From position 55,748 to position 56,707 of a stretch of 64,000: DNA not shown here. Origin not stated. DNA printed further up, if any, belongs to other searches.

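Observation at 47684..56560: Five-copy family of small secreted beta-rich proteins threaded through housekeeping operons, two copies bracketing an ABC-2 exporter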

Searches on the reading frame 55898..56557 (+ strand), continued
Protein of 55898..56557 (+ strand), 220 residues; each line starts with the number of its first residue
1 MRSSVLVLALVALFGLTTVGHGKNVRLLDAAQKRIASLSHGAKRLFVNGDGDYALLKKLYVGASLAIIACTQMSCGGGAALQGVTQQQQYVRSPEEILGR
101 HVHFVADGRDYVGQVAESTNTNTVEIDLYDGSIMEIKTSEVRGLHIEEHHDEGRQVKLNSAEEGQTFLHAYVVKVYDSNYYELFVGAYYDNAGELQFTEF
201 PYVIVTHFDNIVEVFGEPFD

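Call 72: find_encoding_contigs(protein=P0052, flank=6000, max_places=2)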
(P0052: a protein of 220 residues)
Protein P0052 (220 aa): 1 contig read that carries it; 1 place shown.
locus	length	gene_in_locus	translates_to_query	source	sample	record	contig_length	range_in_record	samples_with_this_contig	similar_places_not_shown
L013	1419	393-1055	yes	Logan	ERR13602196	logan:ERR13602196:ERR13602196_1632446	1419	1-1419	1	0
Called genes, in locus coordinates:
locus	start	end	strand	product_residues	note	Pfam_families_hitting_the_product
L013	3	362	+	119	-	?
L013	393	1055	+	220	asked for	-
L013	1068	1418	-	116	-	?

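Call 75: search_protein_families(library=padloc, proteins=[window:55898-56557:+], max_evalue=0.01)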
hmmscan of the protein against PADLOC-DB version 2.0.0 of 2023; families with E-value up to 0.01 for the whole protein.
window:55898-56557:+ (220 aa): 0 families

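Call 92: find_related_loci(query=A2, collection=metagenome_contigs, flank=8000)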
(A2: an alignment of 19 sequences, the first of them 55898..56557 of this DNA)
Query A2 (220 aa) in metagenome_contigs; peptide patterns used: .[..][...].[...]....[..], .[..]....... (x = any residue, [..] = any of these).
237 stretches matched a pattern, but none encodes a relative of the query by tblastn (E <= 1e-3).

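Call 93: find_related_loci(query=A2, collection=viral_contigs, flank=3000)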
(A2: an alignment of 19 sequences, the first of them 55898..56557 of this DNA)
Query A2 (220 aa) in viral_contigs; peptide patterns used: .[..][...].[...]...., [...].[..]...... (x = any residue, [..] = any of these).
66 stretches matched a pattern, but none encodes a relative of the query by tblastn (E <= 1e-3).

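Call 98: find_encoding_contigs(protein=P0047, flank=7000, max_places=2)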
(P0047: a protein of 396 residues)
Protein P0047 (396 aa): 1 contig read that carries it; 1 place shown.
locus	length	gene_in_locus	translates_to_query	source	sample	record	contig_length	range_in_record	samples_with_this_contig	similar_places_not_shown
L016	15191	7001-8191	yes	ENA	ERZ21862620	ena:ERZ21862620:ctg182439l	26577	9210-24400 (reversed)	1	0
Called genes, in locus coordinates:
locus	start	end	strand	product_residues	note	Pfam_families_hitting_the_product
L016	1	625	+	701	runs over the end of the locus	PF00009:GTP_EFTU, PF22042:EF-G_D2, PF03144:GTP_EFTU_D2, PF14492:EFG_III, PF03764:EFG_IV, PF00679:EFG_C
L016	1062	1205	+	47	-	PF00145:DNA_methylase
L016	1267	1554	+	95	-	-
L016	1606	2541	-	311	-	PF13432:TPR_16 (faint), PF12895:ANAPC3 (faint), PF13424:TPR_12 (faint), PF14559:TPR_19 (faint), PF25063:ARM_TT21_C (faint), PF07719:TPR_2 (faint), PF13174:TPR_6 (faint)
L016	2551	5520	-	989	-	-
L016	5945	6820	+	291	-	-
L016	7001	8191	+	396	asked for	-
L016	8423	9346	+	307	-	-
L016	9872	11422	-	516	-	PF02881:SRP54_N, PF00448:SRP54, PF13401:AAA_22 (weak), PF02978:SRP_SPB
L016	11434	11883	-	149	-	PF13442:Cytochrome_CBB3, PF00034:Cytochrom_C (weak)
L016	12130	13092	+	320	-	PF04347:FliO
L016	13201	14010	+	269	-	PF04542:Sigma70_r2, PF04539:Sigma70_r3, PF08281:Sigma70_r4_2, PF04545:Sigma70_r4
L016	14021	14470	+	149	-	-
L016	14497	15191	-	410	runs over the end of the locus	-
